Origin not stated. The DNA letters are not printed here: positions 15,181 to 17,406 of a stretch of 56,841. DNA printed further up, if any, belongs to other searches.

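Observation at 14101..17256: LytTR regulator, GG-leader peptide and soluble TPR histidine kinase: candidate peptide-signalling circuit with a hybrid architecture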

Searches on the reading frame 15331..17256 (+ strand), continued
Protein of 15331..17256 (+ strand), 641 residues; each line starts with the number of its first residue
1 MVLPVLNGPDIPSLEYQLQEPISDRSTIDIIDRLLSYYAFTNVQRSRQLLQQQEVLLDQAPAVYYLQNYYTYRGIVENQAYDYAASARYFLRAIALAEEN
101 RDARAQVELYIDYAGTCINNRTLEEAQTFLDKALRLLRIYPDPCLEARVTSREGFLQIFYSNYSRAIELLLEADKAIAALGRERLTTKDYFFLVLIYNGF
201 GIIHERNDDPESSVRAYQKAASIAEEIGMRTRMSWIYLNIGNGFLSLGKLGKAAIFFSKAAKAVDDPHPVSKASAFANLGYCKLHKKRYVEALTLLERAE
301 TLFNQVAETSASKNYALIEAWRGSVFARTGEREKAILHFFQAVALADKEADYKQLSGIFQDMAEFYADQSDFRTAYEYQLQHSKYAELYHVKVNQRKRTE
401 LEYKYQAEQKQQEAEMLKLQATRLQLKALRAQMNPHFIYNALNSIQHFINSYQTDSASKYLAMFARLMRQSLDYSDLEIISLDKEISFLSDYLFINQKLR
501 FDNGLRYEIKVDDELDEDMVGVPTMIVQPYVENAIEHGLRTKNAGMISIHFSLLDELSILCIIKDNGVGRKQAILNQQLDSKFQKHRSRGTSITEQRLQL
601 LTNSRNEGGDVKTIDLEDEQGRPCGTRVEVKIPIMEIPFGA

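Call 11: find_homologous_proteins(query=window:15331-17256:+, max_evalue=1e-10)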
Query window:15331-17256:+ (641 aa): 765 proteins with E <= 1e-10 among 8000 candidates; the best 120 are listed.
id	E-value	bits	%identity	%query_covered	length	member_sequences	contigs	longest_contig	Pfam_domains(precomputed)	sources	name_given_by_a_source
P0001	0.0e+0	1419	100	100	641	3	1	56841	PF13424.13,PF02518.32,PF06580.20,PF07719.24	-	-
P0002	0.0e+0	1255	88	100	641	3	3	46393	PF10602.16,PF17874.8,PF00515.35,PF13424.13,PF13176.13,PF02518.32,PF06580.20,PF13181.13,PF07719.24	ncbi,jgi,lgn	jgi:two-component system LytT family sensor kinase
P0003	0.0e+0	1167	81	100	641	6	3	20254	PF10602.16,PF17874.8,PF00515.35,PF13424.13,PF02518.32,PF13428.13,PF06580.20,PF13181.13,PF07719.24,PF13374.13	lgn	-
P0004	0.0e+0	1088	75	100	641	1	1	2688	PF10602.16,PF00515.35,PF13424.13,PF02518.32,PF06580.20,PF13181.13,PF07719.24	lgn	-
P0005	4.3e-274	929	66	100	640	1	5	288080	PF10602.16,PF17874.8,PF00515.35,PF13424.13,PF13432.13,PF06580.20,PF13181.13,PF07719.24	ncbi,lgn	-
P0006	1.5e-265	900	64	100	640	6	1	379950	PF10602.16,PF14559.13,PF17874.8,PF00515.35,PF13424.13,PF13176.13,PF13432.13,PF13428.13,PF06580.20,PF13181.13,PF07719.24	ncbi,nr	ncbi:MAG: tetratricopeptide repeat protein [Haliscomenobacter sp.]|nr:tetratricopeptide repeat prote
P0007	1.2e-264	898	64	100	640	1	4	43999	PF10602.16,PF17874.8,PF00515.35,PF13424.13,PF13176.13,PF06580.20,PF13181.13,PF07719.24,PF13374.13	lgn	-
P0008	6.0e-263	892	63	98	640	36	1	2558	PF10602.16,PF14559.13,PF17874.8,PF00515.35,PF13424.13,PF13176.13,PF13432.13,PF13428.13,PF06580.20,PF13181.13,PF07719.24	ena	-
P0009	2.2e-252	857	65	95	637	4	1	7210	PF10602.16,PF17874.8,PF00515.35,PF13424.13,PF13176.13,PF02518.32,PF14938.13,PF06580.20,PF13181.13,PF07719.24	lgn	-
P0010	1.7e-216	739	56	98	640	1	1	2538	PF10602.16,PF13428.13,PF13374.13,PF17874.8,PF00515.35,PF13424.13,PF28559.1,PF02518.32,PF14938.13,PF13432.13,PF06580.20,PF13181.13,PF07719.24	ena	-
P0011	3.5e-214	731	55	97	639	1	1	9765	PF10602.16,PF17874.8,PF00515.35,PF13424.13,PF13176.13,PF06580.20,PF13181.13,PF07719.24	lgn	-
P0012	1.9e-212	725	56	98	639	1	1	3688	PF17874.8,PF00515.35,PF13424.13,PF13176.13,PF02518.32,PF13428.13,PF06580.20,PF13181.13,PF07719.24,PF13374.13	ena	-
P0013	3.8e-212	724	54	99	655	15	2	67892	PF17874.8,PF00515.35,PF13424.13,PF13432.13,PF06580.20,PF13181.13,PF07719.24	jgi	jgi:tetratricopeptide (TPR) repeat protein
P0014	3.1e-211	721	54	99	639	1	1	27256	PF10602.16,PF25058.2,PF17874.8,PF00515.35,PF13424.13,PF13432.13,PF06580.20,PF13181.13,PF07719.24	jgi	-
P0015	5.0e-211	720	54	99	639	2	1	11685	PF10602.16,PF17874.8,PF00515.35,PF13424.13,PF02518.32,PF14938.13,PF06580.20,PF13181.13,PF07719.24,PF13374.13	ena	-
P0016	2.4e-210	718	55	98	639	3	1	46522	PF10602.16,PF25058.2,PF17874.8,PF00515.35,PF13424.13,PF02518.32,PF13432.13,PF06580.20,PF13181.13,PF07719.24,PF13374.13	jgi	-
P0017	4.9e-210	717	54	99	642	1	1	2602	PF10602.16,PF13428.13,PF13374.13,PF17874.8,PF00515.35,PF13424.13,PF02518.32,PF14938.13,PF13432.13,PF06580.20,PF13181.13,PF07719.24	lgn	-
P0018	2.8e-209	715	53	99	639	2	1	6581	PF10602.16,PF25058.2,PF13176.13,PF13428.13,PF13374.13,PF17874.8,PF00515.35,PF13424.13,PF14938.13,PF06580.20,PF13181.13,PF07719.24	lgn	-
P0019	3.9e-209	714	54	95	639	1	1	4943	PF10602.16,PF25058.2,PF13176.13,PF13374.13,PF14559.13,PF17874.8,PF00515.35,PF13424.13,PF02518.32,PF06580.20,PF13181.13,PF07719.24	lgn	-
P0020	6.9e-209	713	53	99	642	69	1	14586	PF10602.16,PF00515.35,PF13424.13,PF02518.32,PF13432.13,PF06580.20,PF13181.13,PF07719.24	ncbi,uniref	ncbi:histidine kinase [Haliscomenobacter sp.]|uniref:tetratricopeptide repeat-containing sensor hist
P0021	1.3e-208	713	53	99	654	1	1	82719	PF10602.16,PF25058.2,PF17874.8,PF00515.35,PF13424.13,PF06580.20,PF13181.13,PF07719.24,PF13374.13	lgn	-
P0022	1.5e-208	712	52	98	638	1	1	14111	PF10602.16,PF13176.13,PF13428.13,PF13374.13,PF14559.13,PF17874.8,PF00515.35,PF13424.13,PF14938.13,PF06580.20,PF13181.13,PF07719.24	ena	-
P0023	2.0e-208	712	53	99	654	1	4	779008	PF10602.16,PF25058.2,PF17874.8,PF00515.35,PF13424.13,PF06580.20,PF13181.13,PF07719.24,PF13374.13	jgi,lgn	jgi:tetratricopeptide (TPR) repeat protein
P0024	2.7e-208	711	54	99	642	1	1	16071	PF10602.16,PF14559.13,PF17874.8,PF00515.35,PF13424.13,PF02518.32,PF13432.13,PF06580.20,PF13181.13,PF07719.24,PF13374.13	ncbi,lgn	-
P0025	6.2e-208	710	53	99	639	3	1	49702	PF10602.16,PF17874.8,PF00515.35,PF13424.13,PF13176.13,PF02518.32,PF13432.13,PF06580.20,PF13181.13,PF07719.24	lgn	-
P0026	6.9e-208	710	54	95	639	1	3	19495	PF10602.16,PF13428.13,PF13374.13,PF14559.13,PF17874.8,PF00515.35,PF13424.13,PF02518.32,PF13432.13,PF06580.20,PF13181.13,PF07719.24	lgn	-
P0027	8.2e-208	710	53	99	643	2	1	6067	PF10602.16,PF17874.8,PF00515.35,PF13424.13,PF06580.20,PF13181.13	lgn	-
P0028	1.2e-207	709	55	95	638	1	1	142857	PF10602.16,PF13176.13,PF13428.13,PF13374.13,PF14559.13,PF17874.8,PF00515.35,PF13424.13,PF02518.32,PF13432.13,PF06580.20,PF13181.13,PF07719.24,PF13174.13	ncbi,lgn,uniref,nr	ncbi:tetratricopeptide repeat protein [Flavilitoribacter nigricans]|uniref:Uncharacterized protein n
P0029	1.2e-207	709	54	95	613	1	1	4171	PF17874.8,PF00515.35,PF13424.13,PF13176.13,PF02518.32,PF06580.20,PF13181.13,PF07719.24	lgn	-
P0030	2.8e-207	708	54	94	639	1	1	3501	PF10602.16,PF25058.2,PF13176.13,PF13428.13,PF13374.13,PF17874.8,PF00515.35,PF13424.13,PF02518.32,PF14938.13,PF13432.13,PF06580.20,PF13181.13,PF07719.24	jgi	jgi:two-component system, LytTR family, sensor kinase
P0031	6.9e-207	707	54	97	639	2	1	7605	PF10602.16,PF17874.8,PF00515.35,PF13424.13,PF13176.13,PF13428.13,PF06580.20,PF13181.13,PF07719.24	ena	-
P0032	1.8e-206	705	55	95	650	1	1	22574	PF10602.16,PF13176.13,PF13428.13,PF13374.13,PF17874.8,PF00515.35,PF13424.13,PF02518.32,PF14938.13,PF13432.13,PF06580.20,PF13181.13,PF07719.24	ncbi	-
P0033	2.3e-206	705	53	99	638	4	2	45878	PF10602.16,PF13176.13,PF13428.13,PF13374.13,PF17874.8,PF00515.35,PF13424.13,PF02518.32,PF14938.13,PF06580.20,PF13181.13,PF07719.24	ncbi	-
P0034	2.7e-206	705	52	97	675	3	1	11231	PF10602.16,PF13176.13,PF13428.13,PF13374.13,PF14559.13,PF17874.8,PF00515.35,PF13424.13,PF14938.13,PF13432.13,PF06580.20,PF13181.13,PF07719.24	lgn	-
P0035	3.9e-206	704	54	97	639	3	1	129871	PF10602.16,PF17874.8,PF00515.35,PF13424.13,PF02518.32,PF06580.20,PF13181.13,PF07719.24,PF13374.13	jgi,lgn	-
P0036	5.6e-206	704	54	94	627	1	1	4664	PF10602.16,PF25058.2,PF13176.13,PF13428.13,PF13374.13,PF14559.13,PF17874.8,PF00515.35,PF13424.13,PF02518.32,PF14938.13,PF13432.13,PF06580.20,PF13181.13,PF07719.24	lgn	-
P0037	5.9e-206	704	53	95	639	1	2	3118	PF10602.16,PF17874.8,PF00515.35,PF13424.13,PF13176.13,PF02518.32,PF14938.13,PF06580.20,PF13181.13,PF07719.24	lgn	-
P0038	1.3e-205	703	53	99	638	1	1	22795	PF10602.16,PF17874.8,PF00515.35,PF13424.13,PF13176.13,PF02518.32,PF14938.13,PF06580.20,PF13181.13,PF07719.24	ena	-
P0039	1.6e-205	702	53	97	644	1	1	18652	PF10602.16,PF17874.8,PF00515.35,PF13424.13,PF06580.20,PF13181.13,PF07719.24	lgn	-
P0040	6.3e-205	700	52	99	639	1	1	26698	PF10602.16,PF25058.2,PF13176.13,PF13374.13,PF17874.8,PF00515.35,PF13424.13,PF02518.32,PF14938.13,PF13432.13,PF06580.20,PF13181.13,PF07719.24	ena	-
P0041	1.2e-204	699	55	95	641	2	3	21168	PF10602.16,PF17874.8,PF00515.35,PF13424.13,PF13176.13,PF02518.32,PF06580.20,PF13181.13,PF07719.24,PF13374.13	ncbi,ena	-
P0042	2.0e-204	699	53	95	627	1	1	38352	PF10602.16,PF17874.8,PF00515.35,PF13424.13,PF02518.32,PF06580.20,PF13181.13,PF07719.24,PF13374.13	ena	-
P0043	2.6e-204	698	53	98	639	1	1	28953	PF10602.16,PF13176.13,PF13428.13,PF13374.13,PF14559.13,PF17874.8,PF00515.35,PF13424.13,PF02518.32,PF14938.13,PF13432.13,PF06580.20,PF13181.13,PF07719.24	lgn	-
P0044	3.2e-204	698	53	99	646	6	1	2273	PF10602.16,PF13176.13,PF13428.13,PF13374.13,PF17874.8,PF00515.35,PF13424.13,PF14938.13,PF13432.13,PF06580.20,PF13181.13,PF07719.24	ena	-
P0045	4.8e-204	697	53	99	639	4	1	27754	PF10602.16,PF13428.13,PF13374.13,PF17874.8,PF00515.35,PF13424.13,PF02518.32,PF14938.13,PF13432.13,PF06580.20,PF13181.13,PF07719.24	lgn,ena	-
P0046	7.5e-204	697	51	99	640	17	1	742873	PF10602.16,PF17874.8,PF00515.35,PF13424.13,PF14938.13,PF13432.13,PF06580.20,PF13181.13,PF07719.24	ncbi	-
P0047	9.9e-204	696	54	95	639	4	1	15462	PF10602.16,PF13176.13,PF13428.13,PF13374.13,PF14559.13,PF17874.8,PF00515.35,PF13424.13,PF02518.32,PF13432.13,PF06580.20,PF13181.13,PF07719.24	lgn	-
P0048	1.0e-203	696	54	95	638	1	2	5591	PF10602.16,PF14559.13,PF17874.8,PF00515.35,PF13424.13,PF02518.32,PF06580.20,PF13181.13,PF07719.24,PF13374.13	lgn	-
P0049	1.1e-203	696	53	98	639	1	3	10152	PF10602.16,PF17874.8,PF00515.35,PF13424.13,PF13176.13,PF02518.32,PF14938.13,PF06580.20,PF13181.13,PF07719.24,PF13374.13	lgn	-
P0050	1.7e-203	696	52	98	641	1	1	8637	PF10602.16,PF17874.8,PF00515.35,PF13424.13,PF13176.13,PF06580.20,PF13181.13,PF07719.24,PF13374.13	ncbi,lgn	ncbi:MAG: histidine kinase [Bacteroidota bacterium]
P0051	1.9e-203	695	52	99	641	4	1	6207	PF10602.16,PF17874.8,PF00515.35,PF13424.13,PF13176.13,PF02518.32,PF14938.13,PF06580.20,PF13181.13,PF07719.24,PF13374.13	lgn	-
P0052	2.0e-203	695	52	99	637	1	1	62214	PF10602.16,PF13176.13,PF13374.13,PF14559.13,PF17874.8,PF00515.35,PF13424.13,PF02518.32,PF14938.13,PF13432.13,PF06580.20,PF13181.13,PF07719.24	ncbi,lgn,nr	ncbi:MAG: hypothetical protein DHS20C18_34260 [Saprospiraceae bacterium]|nr:MAG: hypothetical protei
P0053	2.5e-203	695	54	95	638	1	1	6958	PF10602.16,PF14559.13,PF17874.8,PF00515.35,PF13424.13,PF02518.32,PF06580.20,PF13181.13,PF07719.24,PF13374.13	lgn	-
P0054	2.8e-203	695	54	95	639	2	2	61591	PF10602.16,PF17874.8,PF00515.35,PF13424.13,PF02518.32,PF14938.13,PF06580.20,PF13181.13,PF07719.24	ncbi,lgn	-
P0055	3.3e-203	695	52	99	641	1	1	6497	PF10602.16,PF25058.2,PF13176.13,PF13428.13,PF13374.13,PF17874.8,PF00515.35,PF13424.13,PF02518.32,PF06580.20,PF13181.13,PF07719.24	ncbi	-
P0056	4.3e-203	694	52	99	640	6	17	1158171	PF13431.13,PF17874.8,PF00515.35,PF13424.13,PF02518.32,PF14938.13,PF13432.13,PF06580.20,PF13181.13,PF07719.24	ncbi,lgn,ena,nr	ncbi:MAG TPA: tetratricopeptide repeat protein [Flavilitoribacter sp.]|nr:tetratricopeptide repeat p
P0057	5.1e-203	694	53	100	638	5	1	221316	PF10602.16,PF13176.13,PF13428.13,PF13374.13,PF00515.35,PF13424.13,PF02518.32,PF14938.13,PF13432.13,PF06580.20,PF13181.13,PF07719.24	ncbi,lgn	-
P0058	6.0e-203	694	54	95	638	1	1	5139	PF10602.16,PF13428.13,PF13374.13,PF14559.13,PF17874.8,PF00515.35,PF13424.13,PF02518.32,PF06580.20,PF13181.13,PF07719.24,PF13174.13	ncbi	-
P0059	1.1e-202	693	52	99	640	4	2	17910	PF10602.16,PF13176.13,PF13428.13,PF13374.13,PF14559.13,PF17874.8,PF00515.35,PF13424.13,PF02518.32,PF14938.13,PF13432.13,PF06580.20,PF13181.13,PF07719.24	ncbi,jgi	jgi:tetratricopeptide (TPR) repeat protein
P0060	1.2e-202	693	52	99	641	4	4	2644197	PF10602.16,PF17874.8,PF00515.35,PF13424.13,PF13176.13,PF02518.32,PF06580.20,PF13181.13,PF07719.24,PF13374.13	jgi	jgi:two-component system, LytTR family, sensor kinase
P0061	1.3e-202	693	53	99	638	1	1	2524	PF10602.16,PF17874.8,PF00515.35,PF13424.13,PF13176.13,PF02518.32,PF14938.13,PF06580.20,PF13181.13,PF07719.24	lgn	-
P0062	1.8e-202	692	53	98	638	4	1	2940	PF10602.16,PF17874.8,PF00515.35,PF13424.13,PF02518.32,PF06580.20,PF13181.13,PF07719.24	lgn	-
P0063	2.5e-202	692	51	99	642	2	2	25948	PF10602.16,PF17874.8,PF00515.35,PF13424.13,PF13176.13,PF02518.32,PF13432.13,PF06580.20,PF13181.13,PF07719.24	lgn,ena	-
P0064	3.3e-202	691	54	97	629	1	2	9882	PF10602.16,PF17874.8,PF00515.35,PF13424.13,PF13176.13,PF02518.32,PF13432.13,PF06580.20,PF13181.13,PF07719.24,PF13374.13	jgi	jgi:two-component system LytT family sensor kinase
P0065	8.7e-202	690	52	99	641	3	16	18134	PF10602.16,PF17874.8,PF00515.35,PF13424.13,PF13176.13,PF02518.32,PF06580.20,PF13181.13,PF07719.24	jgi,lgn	-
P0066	8.8e-202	690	52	99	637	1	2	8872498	PF10602.16,PF17874.8,PF00515.35,PF13424.13,PF13176.13,PF13432.13,PF06580.20,PF13181.13,PF07719.24,PF13374.13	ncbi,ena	-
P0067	1.3e-201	689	53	95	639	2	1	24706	PF10602.16,PF14559.13,PF17874.8,PF00515.35,PF13424.13,PF13176.13,PF02518.32,PF14938.13,PF06580.20,PF13181.13,PF07719.24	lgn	-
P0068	2.2e-201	689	51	99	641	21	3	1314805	PF10602.16,PF13176.13,PF13428.13,PF13374.13,PF17874.8,PF00515.35,PF13424.13,PF02518.32,PF13432.13,PF06580.20,PF13181.13,PF07719.24,PF13174.13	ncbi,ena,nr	ncbi:MAG: histidine kinase [Phaeodactylibacter sp.]|nr:histidine kinase [Phaeodactylibacter sp.] MCB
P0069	2.2e-201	689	52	99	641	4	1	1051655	PF10602.16,PF17874.8,PF00515.35,PF13424.13,PF13176.13,PF02518.32,PF14938.13,PF06580.20,PF13181.13,PF07719.24,PF13374.13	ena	-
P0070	2.8e-201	688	52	98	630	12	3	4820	PF10602.16,PF25058.2,PF17874.8,PF00515.35,PF13424.13,PF02518.32,PF13428.13,PF06580.20,PF13181.13,PF07719.24,PF13374.13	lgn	-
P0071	6.3e-201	687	51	99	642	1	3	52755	PF10602.16,PF17874.8,PF00515.35,PF13424.13,PF02518.32,PF06580.20,PF13181.13,PF07719.24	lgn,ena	-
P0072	1.1e-200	686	51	98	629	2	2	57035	PF10602.16,PF17874.8,PF00515.35,PF13424.13,PF13176.13,PF02518.32,PF06580.20,PF13181.13,PF07719.24,PF13374.13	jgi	jgi:tetratricopeptide (TPR) repeat protein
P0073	2.0e-200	685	53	97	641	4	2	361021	PF10602.16,PF17874.8,PF00515.35,PF13424.13,PF14938.13,PF13428.13,PF06580.20,PF13181.13,PF07719.24,PF13374.13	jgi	jgi:two-component system, LytTR family, sensor kinase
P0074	3.2e-200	685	53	95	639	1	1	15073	PF10602.16,PF13176.13,PF13374.13,PF17874.8,PF00515.35,PF13424.13,PF02518.32,PF14938.13,PF13432.13,PF06580.20,PF13181.13,PF07719.24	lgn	-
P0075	3.7e-200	685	51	99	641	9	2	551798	PF10602.16,PF17874.8,PF00515.35,PF13424.13,PF14938.13,PF06580.20,PF13181.13,PF07719.24,PF13374.13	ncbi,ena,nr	ncbi:MAG: histidine kinase [Phaeodactylibacter sp.]|nr:histidine kinase [Phaeodactylibacter sp.] MCB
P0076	5.8e-200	684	52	98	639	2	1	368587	PF10602.16,PF13176.13,PF13428.13,PF13374.13,PF17874.8,PF00515.35,PF13424.13,PF02518.32,PF14938.13,PF06580.20,PF13181.13,PF07719.24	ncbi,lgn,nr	ncbi:MAG: histidine kinase [Saprospiraceae bacterium]|nr:histidine kinase [Saprospiraceae bacterium]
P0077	9.3e-200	683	50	98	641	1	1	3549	PF10602.16,PF17874.8,PF00515.35,PF13424.13,PF02518.32,PF13428.13,PF06580.20,PF13181.13,PF07719.24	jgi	-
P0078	1.6e-199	683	51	99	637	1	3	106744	PF10602.16,PF13176.13,PF13374.13,PF14559.13,PF17874.8,PF00515.35,PF13424.13,PF02518.32,PF13432.13,PF06580.20,PF13181.13,PF07719.24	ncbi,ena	-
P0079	1.6e-199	682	51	99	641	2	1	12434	PF10602.16,PF17874.8,PF00515.35,PF13424.13,PF02518.32,PF13432.13,PF06580.20,PF07719.24,PF13374.13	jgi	-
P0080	2.0e-199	682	53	95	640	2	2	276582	PF10602.16,PF14559.13,PF17874.8,PF00515.35,PF13424.13,PF02518.32,PF06580.20,PF13181.13,PF07719.24,PF13174.13,PF13374.13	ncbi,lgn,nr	ncbi:MAG: histidine kinase [Saprospiraceae bacterium]|nr:histidine kinase [Lewinella sp.]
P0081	3.0e-199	682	51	98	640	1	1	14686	PF10602.16,PF17874.8,PF00515.35,PF13424.13,PF13176.13,PF06580.20,PF13181.13,PF07719.24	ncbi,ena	-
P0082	4.8e-199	681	52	98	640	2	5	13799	PF10602.16,PF17874.8,PF00515.35,PF13424.13,PF13176.13,PF06580.20,PF07719.24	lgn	-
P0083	5.7e-199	681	52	98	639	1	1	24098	PF10602.16,PF17874.8,PF00515.35,PF13424.13,PF02518.32,PF14938.13,PF06580.20,PF13181.13,PF07719.24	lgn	-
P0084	9.5e-199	680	52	99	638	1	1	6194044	PF10602.16,PF17874.8,PF00515.35,PF13424.13,PF13428.13,PF06580.20,PF13181.13,PF07719.24,PF13374.13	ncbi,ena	-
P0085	1.1e-198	680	54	95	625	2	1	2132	PF10602.16,PF17874.8,PF00515.35,PF13424.13,PF13176.13,PF02518.32,PF14938.13,PF06580.20,PF13181.13,PF07719.24,PF13374.13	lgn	-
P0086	1.2e-198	680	52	99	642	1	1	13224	PF17874.8,PF00515.35,PF13424.13,PF13432.13,PF06580.20,PF13181.13,PF07719.24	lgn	-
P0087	1.2e-198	680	53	95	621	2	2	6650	PF10602.16,PF25058.2,PF13176.13,PF13428.13,PF13374.13,PF14559.13,PF17874.8,PF00515.35,PF13424.13,PF02518.32,PF13432.13,PF06580.20,PF13181.13,PF07719.24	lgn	-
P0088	1.6e-198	679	52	98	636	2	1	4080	PF10602.16,PF13176.13,PF13374.13,PF17874.8,PF00515.35,PF13424.13,PF02518.32,PF14938.13,PF13432.13,PF06580.20,PF13181.13,PF07719.24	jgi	jgi:tetratricopeptide (TPR) repeat protein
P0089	2.9e-198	678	51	99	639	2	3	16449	PF10602.16,PF13176.13,PF13428.13,PF13374.13,PF17874.8,PF00515.35,PF13424.13,PF02518.32,PF14938.13,PF13432.13,PF06580.20,PF13181.13,PF07719.24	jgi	jgi:two-component system LytT family sensor kinase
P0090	3.5e-198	678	51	98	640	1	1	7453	PF10602.16,PF13374.13,PF14559.13,PF17874.8,PF00515.35,PF13424.13,PF02518.32,PF14938.13,PF06580.20,PF13181.13,PF07719.24,PF13174.13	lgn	-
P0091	4.9e-198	678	54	95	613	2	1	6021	PF10602.16,PF17874.8,PF00515.35,PF13424.13,PF02518.32,PF06580.20,PF13181.13,PF07719.24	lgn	-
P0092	5.8e-198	677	51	99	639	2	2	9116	PF10602.16,PF13176.13,PF13428.13,PF14559.13,PF17874.8,PF00515.35,PF13424.13,PF02518.32,PF14938.13,PF13432.13,PF06580.20,PF13181.13,PF07719.24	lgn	-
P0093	6.4e-198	677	52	98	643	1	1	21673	PF10602.16,PF17874.8,PF00515.35,PF13424.13,PF14938.13,PF06580.20,PF13181.13,PF07719.24,PF13374.13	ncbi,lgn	ncbi:MAG: histidine kinase [Bacteroidota bacterium]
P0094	1.0e-197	677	51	99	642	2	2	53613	PF10602.16,PF17874.8,PF00515.35,PF13424.13,PF13176.13,PF13432.13,PF06580.20,PF13181.13,PF07719.24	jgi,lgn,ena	-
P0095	1.1e-197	676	50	99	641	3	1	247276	PF10602.16,PF13428.13,PF13374.13,PF14559.13,PF17874.8,PF00515.35,PF13424.13,PF02518.32,PF14938.13,PF13432.13,PF06580.20,PF13181.13,PF07719.24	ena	-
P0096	2.0e-197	676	52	95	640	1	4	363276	PF10602.16,PF17874.8,PF00515.35,PF13424.13,PF13176.13,PF06580.20,PF13181.13,PF07719.24,PF13374.13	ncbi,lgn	-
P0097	2.1e-197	676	51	98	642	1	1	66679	PF10602.16,PF17874.8,PF00515.35,PF13424.13,PF13176.13,PF02518.32,PF06580.20,PF13181.13,PF07719.24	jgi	jgi:tetratricopeptide (TPR) repeat protein/anti-sigma regulatory factor (Ser/Thr protein kinase)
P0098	2.7e-197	675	51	97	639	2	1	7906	PF10602.16,PF17874.8,PF00515.35,PF13424.13,PF02518.32,PF14938.13,PF06580.20,PF13181.13,PF07719.24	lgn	-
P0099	3.0e-197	675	52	95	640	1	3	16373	PF10602.16,PF13176.13,PF13428.13,PF13374.13,PF17874.8,PF00515.35,PF13424.13,PF02518.32,PF14938.13,PF13432.13,PF06580.20,PF13181.13,PF07719.24,PF13174.13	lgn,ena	-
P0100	4.0e-197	675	52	95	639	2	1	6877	PF10602.16,PF17874.8,PF00515.35,PF13424.13,PF13176.13,PF02518.32,PF14938.13,PF06580.20,PF13181.13,PF07719.24,PF13374.13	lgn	-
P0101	6.5e-197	674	50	99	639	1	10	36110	PF10602.16,PF17874.8,PF00515.35,PF13424.13,PF13176.13,PF02518.32,PF14938.13,PF06580.20,PF13181.13,PF07719.24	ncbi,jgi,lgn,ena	-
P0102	9.0e-197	673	52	95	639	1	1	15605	PF10602.16,PF17874.8,PF00515.35,PF13424.13,PF13176.13,PF02518.32,PF14938.13,PF06580.20,PF13181.13,PF07719.24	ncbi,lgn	ncbi:MAG: histidine kinase [Saprospiraceae bacterium]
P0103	1.1e-196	673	51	99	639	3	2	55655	PF10602.16,PF17874.8,PF00515.35,PF13424.13,PF13176.13,PF02518.32,PF14938.13,PF06580.20,PF13181.13,PF07719.24,PF13374.13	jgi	jgi:two-component system, LytTR family, sensor kinase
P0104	1.8e-196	672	52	97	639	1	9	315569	PF10602.16,PF17874.8,PF00515.35,PF13424.13,PF13176.13,PF14938.13,PF13428.13,PF06580.20,PF07719.24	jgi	jgi:two-component system LytT family sensor kinase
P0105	1.9e-196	672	53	95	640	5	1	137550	PF10602.16,PF17874.8,PF00515.35,PF13424.13,PF06580.20,PF13181.13,PF07719.24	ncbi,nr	ncbi:MAG: histidine kinase [Saprospiraceae bacterium]|nr:histidine kinase [Saprospiraceae bacterium]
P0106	2.0e-196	672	51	97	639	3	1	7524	PF10602.16,PF17874.8,PF00515.35,PF13424.13,PF02518.32,PF14938.13,PF06580.20,PF13181.13,PF07719.24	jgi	jgi:two-component system LytT family sensor kinase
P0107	2.1e-196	672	52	98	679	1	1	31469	PF17874.8,PF00515.35,PF13424.13,PF13176.13,PF02518.32,PF13428.13,PF06580.20,PF13181.13,PF07719.24,PF13374.13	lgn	-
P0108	3.0e-196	672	52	95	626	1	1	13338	PF10602.16,PF17874.8,PF00515.35,PF13424.13,PF02518.32,PF14938.13,PF13432.13,PF06580.20,PF13181.13,PF07719.24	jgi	-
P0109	3.0e-196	672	51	98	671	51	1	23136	PF10602.16,PF17874.8,PF00515.35,PF13424.13,PF06580.20,PF13181.13,PF07719.24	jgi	-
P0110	3.1e-196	672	68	69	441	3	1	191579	PF17874.8,PF00515.35,PF13424.13,PF13176.13,PF13432.13,PF13428.13,PF06580.20,PF13181.13,PF07719.24,PF13374.13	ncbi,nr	ncbi:MAG: histidine kinase [Haliscomenobacter sp.]|nr:histidine kinase [Haliscomenobacter sp.]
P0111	3.9e-196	671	52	95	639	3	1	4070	PF10602.16,PF17874.8,PF00515.35,PF13424.13,PF13176.13,PF02518.32,PF14938.13,PF13432.13,PF06580.20,PF13181.13,PF07719.24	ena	-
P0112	4.5e-196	671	51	98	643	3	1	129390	PF10602.16,PF17874.8,PF00515.35,PF13424.13,PF13176.13,PF06580.20,PF13181.13,PF07719.24,PF13374.13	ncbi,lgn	ncbi:MAG: histidine kinase [Bacteroidota bacterium]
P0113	4.6e-196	671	51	98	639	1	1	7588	PF10602.16,PF17874.8,PF00515.35,PF13424.13,PF02518.32,PF14938.13,PF06580.20,PF13181.13,PF07719.24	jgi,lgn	jgi:anti-sigma regulatory factor (Ser/Thr protein kinase)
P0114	4.7e-196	671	52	99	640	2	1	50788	PF17874.8,PF00515.35,PF13424.13,PF02518.32,PF06580.20,PF13181.13,PF07719.24,PF13374.13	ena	-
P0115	9.4e-196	670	51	98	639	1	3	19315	PF10602.16,PF17874.8,PF00515.35,PF13424.13,PF02518.32,PF14938.13,PF06580.20,PF13181.13,PF07719.24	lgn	-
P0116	1.1e-195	670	52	97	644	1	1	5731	PF10602.16,PF00515.35,PF13424.13,PF06580.20,PF13181.13,PF07719.24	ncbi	ncbi:MAG: histidine kinase [Bacteroidota bacterium]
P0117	1.6e-195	669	50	99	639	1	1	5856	PF10602.16,PF17874.8,PF00515.35,PF13424.13,PF02518.32,PF14938.13,PF06580.20,PF13181.13,PF07719.24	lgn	-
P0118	1.7e-195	669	53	97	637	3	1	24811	PF10602.16,PF13176.13,PF14559.13,PF17874.8,PF00515.35,PF13424.13,PF02518.32,PF14938.13,PF13432.13,PF06580.20,PF13181.13,PF07719.24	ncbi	-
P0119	3.0e-195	668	52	95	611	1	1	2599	PF10602.16,PF17874.8,PF00515.35,PF13424.13,PF02518.32,PF13428.13,PF06580.20,PF13181.13,PF07719.24,PF13374.13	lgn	-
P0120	3.0e-195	668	51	98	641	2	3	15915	PF10602.16,PF13176.13,PF13428.13,PF17874.8,PF00515.35,PF13424.13,PF02518.32,PF14938.13,PF13432.13,PF06580.20,PF13181.13,PF07719.24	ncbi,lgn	-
